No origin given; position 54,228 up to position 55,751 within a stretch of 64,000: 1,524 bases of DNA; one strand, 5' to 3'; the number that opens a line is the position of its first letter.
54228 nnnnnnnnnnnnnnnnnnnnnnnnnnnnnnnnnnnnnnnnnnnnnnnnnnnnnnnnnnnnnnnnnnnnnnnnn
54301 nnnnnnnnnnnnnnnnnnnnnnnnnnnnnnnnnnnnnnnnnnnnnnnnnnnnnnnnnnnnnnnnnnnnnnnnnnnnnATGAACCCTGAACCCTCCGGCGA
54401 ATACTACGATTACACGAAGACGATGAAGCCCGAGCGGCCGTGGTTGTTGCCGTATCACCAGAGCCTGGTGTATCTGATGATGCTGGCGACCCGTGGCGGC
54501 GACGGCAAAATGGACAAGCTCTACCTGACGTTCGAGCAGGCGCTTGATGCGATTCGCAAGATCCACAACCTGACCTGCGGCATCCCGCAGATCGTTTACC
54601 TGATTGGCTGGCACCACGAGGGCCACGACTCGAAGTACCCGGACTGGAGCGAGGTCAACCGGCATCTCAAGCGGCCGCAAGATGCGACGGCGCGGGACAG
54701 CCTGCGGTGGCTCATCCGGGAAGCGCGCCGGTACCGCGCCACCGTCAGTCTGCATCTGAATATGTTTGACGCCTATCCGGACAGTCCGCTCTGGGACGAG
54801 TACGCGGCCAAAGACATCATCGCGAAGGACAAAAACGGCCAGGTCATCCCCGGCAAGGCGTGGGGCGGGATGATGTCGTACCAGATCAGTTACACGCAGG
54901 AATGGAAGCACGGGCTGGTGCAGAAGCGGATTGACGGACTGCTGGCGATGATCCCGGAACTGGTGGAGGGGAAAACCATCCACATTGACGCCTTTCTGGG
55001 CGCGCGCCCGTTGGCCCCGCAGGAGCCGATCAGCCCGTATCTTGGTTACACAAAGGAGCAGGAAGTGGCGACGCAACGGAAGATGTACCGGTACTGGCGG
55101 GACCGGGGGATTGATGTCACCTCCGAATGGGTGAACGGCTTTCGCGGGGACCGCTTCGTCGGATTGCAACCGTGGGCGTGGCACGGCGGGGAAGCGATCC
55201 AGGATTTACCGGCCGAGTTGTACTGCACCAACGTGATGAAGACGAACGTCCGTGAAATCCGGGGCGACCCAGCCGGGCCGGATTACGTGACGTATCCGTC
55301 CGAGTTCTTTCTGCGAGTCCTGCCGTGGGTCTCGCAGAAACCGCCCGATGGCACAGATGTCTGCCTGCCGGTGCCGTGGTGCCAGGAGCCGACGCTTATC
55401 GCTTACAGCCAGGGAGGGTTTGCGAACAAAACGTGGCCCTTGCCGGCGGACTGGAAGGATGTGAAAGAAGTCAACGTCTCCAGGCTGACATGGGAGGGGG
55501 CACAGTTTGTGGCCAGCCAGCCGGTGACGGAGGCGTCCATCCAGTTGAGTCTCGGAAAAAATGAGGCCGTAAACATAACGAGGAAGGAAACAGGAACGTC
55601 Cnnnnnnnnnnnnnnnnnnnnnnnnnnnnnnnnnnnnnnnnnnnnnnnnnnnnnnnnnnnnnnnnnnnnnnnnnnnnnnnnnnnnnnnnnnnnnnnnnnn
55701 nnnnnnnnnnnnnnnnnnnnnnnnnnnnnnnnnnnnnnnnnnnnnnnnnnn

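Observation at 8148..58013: Locus composition points to a fucoidan-like (sulfated, acetylated fucan) degradation island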

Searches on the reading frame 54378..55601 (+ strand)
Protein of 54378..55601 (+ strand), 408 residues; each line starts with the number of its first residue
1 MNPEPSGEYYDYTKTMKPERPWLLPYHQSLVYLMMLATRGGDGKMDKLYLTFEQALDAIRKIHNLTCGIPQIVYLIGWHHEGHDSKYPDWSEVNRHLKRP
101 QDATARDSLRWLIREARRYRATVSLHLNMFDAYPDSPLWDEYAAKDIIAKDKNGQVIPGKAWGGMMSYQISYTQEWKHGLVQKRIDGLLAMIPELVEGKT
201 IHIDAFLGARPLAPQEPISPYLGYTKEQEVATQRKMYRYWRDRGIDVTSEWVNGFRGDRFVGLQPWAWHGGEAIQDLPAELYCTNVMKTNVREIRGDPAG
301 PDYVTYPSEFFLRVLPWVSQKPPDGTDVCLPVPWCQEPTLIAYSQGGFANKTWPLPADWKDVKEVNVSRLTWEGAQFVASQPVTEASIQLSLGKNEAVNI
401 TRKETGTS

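Call 7: search_protein_families(library=pfam, proteins=[window:54378-55601:+], max_evalue=0.001)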
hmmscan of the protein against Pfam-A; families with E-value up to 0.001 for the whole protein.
window:54378-55601:+ (408 aa): 1 family
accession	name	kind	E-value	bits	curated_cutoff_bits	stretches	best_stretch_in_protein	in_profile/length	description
PF12905.13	Glyco_hydro_101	-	2.1e-17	63.8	25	1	52-258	40-208/272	Endo-alpha-N-acetylgalactosaminidase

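Call 11: search_protein_families(library=ncbifam, proteins=[window:54378-55601:+], max_evalue=0.01)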
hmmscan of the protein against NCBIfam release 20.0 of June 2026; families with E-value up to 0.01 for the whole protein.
window:54378-55601:+ (408 aa): 1 family
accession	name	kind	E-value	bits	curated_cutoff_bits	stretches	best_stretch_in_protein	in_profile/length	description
NF040533.1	endo_SpGH101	exception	1e-10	39.5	2900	1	52-162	894-994/1962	SpGH101 family endo-alpha-N-acetylgalactosaminidase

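Call 42: search_protein_families(library=pfam, proteins=[window:54378-55601:+], max_evalue=1)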
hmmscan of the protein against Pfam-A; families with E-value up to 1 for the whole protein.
window:54378-55601:+ (408 aa): 3 families
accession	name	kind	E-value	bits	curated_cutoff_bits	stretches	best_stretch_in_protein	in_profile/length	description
PF12905.13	Glyco_hydro_101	-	2.1e-17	63.8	25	1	52-258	40-208/272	Endo-alpha-N-acetylgalactosaminidase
PF19773.5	DUF6259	-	0.034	13.7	28.7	1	66-157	73-155/300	Domain of unknown function (DUF6259)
PF17451.8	Glyco_hyd_101C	-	0.086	13.6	25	1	343-374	87-117/119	Glycosyl hydrolase 101 beta sandwich domain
